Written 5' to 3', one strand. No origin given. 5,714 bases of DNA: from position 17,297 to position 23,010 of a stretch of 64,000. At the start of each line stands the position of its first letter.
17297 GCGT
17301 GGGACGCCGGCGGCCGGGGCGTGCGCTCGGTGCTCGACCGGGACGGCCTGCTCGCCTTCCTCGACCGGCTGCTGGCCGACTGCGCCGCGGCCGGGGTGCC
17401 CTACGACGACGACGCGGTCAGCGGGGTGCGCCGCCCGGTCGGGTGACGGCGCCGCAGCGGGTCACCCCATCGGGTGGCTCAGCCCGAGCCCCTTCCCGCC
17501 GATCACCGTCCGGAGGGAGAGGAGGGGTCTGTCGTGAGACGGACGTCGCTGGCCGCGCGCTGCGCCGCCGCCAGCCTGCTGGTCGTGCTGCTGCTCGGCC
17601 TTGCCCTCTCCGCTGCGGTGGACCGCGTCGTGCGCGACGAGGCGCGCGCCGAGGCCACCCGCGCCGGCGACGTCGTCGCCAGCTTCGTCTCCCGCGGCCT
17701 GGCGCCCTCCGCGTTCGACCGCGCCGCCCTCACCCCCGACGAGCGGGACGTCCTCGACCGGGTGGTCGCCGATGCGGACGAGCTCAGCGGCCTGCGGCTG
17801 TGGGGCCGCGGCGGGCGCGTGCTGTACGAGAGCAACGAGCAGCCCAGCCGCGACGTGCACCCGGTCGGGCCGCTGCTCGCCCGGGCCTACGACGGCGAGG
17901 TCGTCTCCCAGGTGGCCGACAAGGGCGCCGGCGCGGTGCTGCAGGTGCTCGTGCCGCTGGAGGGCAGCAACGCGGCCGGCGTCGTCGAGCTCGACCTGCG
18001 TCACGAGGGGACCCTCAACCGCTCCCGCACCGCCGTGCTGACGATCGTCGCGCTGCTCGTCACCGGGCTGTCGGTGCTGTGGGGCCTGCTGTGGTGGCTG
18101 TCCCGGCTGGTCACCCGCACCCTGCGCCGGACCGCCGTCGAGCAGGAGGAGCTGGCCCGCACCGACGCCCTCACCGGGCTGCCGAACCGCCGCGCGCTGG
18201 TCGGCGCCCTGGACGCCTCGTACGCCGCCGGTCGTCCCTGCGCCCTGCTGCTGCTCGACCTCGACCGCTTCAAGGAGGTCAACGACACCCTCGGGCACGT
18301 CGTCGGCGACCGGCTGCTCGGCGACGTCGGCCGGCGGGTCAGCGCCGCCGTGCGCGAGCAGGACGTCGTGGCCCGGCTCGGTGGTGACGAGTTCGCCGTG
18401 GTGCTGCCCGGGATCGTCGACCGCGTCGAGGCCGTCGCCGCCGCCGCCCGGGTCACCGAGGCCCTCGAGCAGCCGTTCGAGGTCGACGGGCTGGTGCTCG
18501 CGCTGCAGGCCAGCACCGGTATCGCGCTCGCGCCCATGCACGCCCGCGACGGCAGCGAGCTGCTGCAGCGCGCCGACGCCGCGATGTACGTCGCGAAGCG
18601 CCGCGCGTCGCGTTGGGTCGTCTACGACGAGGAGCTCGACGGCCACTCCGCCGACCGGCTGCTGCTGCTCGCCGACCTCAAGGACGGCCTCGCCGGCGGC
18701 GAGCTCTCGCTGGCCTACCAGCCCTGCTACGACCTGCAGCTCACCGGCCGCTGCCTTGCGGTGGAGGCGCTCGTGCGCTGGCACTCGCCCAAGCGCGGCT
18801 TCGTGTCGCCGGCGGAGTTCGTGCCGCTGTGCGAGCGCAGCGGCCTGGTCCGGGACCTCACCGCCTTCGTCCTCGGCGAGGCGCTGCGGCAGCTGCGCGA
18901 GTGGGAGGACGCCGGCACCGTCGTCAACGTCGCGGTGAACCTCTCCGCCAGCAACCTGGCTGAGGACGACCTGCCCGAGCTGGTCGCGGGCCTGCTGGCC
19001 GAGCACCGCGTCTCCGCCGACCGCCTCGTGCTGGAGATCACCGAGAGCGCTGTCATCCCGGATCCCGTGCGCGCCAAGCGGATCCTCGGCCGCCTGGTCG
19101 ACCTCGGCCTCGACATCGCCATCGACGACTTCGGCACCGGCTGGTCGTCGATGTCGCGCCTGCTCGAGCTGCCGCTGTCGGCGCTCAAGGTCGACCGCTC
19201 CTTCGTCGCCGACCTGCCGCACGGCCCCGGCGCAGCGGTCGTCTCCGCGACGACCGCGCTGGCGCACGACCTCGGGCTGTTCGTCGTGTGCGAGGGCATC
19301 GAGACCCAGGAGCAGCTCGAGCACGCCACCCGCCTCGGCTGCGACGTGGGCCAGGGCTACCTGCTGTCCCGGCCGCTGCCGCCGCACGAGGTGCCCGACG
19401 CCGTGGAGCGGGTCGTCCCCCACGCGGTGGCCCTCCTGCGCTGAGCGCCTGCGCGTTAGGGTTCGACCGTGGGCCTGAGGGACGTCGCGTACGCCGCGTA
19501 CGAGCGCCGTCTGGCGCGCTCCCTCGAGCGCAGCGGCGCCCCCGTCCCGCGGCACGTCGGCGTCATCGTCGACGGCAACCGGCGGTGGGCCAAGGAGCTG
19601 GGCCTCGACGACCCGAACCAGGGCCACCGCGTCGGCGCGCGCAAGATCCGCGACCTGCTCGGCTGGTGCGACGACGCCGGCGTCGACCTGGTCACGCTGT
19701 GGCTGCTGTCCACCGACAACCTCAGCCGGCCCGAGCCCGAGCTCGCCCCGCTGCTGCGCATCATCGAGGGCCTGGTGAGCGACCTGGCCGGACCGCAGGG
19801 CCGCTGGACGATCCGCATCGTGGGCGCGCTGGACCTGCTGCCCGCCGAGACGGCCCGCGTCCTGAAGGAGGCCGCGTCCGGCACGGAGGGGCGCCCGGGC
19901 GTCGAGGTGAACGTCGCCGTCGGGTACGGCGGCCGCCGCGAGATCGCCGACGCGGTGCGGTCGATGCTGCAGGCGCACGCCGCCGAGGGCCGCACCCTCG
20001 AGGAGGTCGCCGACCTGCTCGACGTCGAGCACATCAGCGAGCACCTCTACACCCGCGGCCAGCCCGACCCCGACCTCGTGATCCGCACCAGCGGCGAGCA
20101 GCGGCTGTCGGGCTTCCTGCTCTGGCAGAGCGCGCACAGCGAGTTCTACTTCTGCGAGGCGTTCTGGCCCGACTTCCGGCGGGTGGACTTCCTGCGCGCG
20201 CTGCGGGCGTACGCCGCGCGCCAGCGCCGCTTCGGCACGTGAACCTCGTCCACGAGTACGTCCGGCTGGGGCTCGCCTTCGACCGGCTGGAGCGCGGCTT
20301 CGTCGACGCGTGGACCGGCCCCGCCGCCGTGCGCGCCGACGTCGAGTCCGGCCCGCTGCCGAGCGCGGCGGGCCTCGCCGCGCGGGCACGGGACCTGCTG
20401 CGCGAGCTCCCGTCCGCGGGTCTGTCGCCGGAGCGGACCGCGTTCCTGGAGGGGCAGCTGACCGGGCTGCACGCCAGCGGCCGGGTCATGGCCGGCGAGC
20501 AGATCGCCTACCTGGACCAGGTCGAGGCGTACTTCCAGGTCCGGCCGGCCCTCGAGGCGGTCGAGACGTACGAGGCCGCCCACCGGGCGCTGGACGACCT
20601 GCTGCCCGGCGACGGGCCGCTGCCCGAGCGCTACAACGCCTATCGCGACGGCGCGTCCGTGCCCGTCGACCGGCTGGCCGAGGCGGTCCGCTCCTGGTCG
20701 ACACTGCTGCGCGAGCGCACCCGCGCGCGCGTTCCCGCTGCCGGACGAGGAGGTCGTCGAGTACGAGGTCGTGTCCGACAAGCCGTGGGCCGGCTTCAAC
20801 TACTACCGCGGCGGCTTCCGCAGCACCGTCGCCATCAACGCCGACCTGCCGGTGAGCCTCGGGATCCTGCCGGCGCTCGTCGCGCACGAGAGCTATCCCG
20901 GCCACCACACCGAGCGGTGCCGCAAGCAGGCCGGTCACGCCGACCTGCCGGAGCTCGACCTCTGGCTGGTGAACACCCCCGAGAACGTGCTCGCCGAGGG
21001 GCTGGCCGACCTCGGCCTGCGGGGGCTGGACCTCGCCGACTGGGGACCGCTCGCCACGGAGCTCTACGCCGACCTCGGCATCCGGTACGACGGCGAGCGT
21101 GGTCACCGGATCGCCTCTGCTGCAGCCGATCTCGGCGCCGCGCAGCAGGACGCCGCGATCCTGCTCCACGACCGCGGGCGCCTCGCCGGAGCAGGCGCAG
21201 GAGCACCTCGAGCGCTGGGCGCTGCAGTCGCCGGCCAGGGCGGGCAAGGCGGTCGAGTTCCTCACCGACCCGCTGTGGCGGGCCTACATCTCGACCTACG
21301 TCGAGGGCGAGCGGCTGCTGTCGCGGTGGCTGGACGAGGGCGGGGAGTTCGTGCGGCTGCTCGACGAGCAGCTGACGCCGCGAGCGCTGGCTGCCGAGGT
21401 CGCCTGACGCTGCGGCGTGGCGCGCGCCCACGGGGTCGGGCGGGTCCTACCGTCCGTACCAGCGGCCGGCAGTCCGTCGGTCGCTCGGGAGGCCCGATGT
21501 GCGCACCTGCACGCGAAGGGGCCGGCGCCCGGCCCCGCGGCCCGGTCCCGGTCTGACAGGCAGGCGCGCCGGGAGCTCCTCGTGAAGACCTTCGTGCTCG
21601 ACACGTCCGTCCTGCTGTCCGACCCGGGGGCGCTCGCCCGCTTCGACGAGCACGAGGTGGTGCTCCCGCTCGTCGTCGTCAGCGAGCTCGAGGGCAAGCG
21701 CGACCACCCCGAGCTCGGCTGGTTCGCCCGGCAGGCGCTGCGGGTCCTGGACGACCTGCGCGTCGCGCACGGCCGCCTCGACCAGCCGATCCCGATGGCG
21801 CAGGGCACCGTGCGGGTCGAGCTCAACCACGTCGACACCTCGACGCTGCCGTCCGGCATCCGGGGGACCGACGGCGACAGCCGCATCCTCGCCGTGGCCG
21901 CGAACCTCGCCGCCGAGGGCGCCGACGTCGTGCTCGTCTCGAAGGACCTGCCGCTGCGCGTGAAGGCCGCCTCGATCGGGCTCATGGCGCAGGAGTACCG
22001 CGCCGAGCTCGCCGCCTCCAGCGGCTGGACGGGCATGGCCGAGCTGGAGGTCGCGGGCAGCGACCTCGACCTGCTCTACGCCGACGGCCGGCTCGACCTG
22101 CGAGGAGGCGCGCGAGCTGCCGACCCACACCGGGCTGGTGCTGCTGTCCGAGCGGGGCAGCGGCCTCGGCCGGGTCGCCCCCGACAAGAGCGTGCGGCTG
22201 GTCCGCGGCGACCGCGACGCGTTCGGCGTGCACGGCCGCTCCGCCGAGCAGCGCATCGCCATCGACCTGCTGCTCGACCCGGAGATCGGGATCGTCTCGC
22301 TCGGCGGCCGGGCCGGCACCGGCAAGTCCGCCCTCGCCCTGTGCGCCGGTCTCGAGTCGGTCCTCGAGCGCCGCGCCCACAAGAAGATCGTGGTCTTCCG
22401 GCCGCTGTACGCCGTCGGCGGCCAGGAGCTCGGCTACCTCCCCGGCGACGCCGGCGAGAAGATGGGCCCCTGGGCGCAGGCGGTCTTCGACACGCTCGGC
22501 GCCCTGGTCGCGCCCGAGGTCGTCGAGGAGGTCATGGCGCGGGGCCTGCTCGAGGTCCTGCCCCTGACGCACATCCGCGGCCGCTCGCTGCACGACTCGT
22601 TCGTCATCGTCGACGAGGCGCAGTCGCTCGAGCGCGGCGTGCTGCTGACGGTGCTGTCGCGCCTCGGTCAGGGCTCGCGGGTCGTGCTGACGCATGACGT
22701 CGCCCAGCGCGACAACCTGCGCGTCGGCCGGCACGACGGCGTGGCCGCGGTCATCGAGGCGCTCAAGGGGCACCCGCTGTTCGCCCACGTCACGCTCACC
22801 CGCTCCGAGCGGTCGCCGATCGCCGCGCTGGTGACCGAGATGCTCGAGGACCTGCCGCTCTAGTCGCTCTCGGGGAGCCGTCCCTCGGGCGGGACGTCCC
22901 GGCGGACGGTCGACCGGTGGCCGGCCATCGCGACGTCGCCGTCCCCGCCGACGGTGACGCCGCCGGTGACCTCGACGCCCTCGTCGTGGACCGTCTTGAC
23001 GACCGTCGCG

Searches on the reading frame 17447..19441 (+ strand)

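Call 93: search_protein_families(library=pfam, proteins=[window:17447-19441:+], max_evalue=0.01)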
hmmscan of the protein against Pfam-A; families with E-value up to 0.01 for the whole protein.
window:17447-19441:+ (665 aa): 2 families
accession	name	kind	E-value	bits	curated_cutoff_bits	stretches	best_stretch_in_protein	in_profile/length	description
PF00563.25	EAL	-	1.5e-66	224.6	31.3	1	410-643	3-236/236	EAL domain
PF00990.26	GGDEF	-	3.5e-40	137.9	23.8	1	238-386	2-157/161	Diguanylate cyclase, GGDEF domain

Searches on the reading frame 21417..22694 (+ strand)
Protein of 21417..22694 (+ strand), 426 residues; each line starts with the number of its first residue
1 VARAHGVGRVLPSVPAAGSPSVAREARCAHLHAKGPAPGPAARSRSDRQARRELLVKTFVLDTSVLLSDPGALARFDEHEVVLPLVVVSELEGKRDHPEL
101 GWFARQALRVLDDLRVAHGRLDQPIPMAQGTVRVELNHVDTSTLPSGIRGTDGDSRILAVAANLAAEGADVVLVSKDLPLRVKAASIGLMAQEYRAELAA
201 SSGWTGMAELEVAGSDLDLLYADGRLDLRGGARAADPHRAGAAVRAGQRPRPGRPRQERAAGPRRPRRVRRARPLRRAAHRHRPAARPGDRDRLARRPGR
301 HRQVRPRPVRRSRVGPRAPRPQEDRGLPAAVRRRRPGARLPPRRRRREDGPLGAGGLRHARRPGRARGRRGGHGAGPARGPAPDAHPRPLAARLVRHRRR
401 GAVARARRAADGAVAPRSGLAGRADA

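Call 8: search_protein_families(library=pfam, proteins=[window:21417-22694:+], max_evalue=0.01)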
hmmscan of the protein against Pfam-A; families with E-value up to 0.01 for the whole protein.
window:21417-22694:+ (426 aa): 1 family
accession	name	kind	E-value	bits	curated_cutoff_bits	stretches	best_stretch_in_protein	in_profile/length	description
PF13638.12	PIN_4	-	1e-23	84.5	21.9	1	59-195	1-132/132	PIN domain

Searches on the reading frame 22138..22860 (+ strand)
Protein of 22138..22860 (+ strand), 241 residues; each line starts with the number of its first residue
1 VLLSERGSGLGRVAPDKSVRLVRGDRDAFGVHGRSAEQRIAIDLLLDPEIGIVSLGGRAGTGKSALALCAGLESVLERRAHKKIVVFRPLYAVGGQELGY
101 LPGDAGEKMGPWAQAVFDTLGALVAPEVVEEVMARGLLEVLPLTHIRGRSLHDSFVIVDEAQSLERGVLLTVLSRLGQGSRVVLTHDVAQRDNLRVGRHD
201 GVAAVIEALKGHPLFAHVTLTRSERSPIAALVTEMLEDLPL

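Call 8: search_protein_families(library=pfam, proteins=[window:22138-22860:+], max_evalue=0.01)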
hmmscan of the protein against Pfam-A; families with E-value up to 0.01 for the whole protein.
window:22138-22860:+ (241 aa): 4 families
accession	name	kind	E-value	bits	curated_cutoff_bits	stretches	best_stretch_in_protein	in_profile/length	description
PF02562.22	PhoH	-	7.8e-50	169.6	27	1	31-235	2-203/205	PhoH-like protein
PF13604.12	AAA_30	-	1.3e-05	25.5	27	1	35-197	3-134/191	AAA domain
PF00270.35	DEAD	-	0.0036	17.5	26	0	37-92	3-56/167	DEAD/DEAH box helicase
PF13191.12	AAA_16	-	0.0039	18.1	32.6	1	33-187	4-139/167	AAA ATPase domain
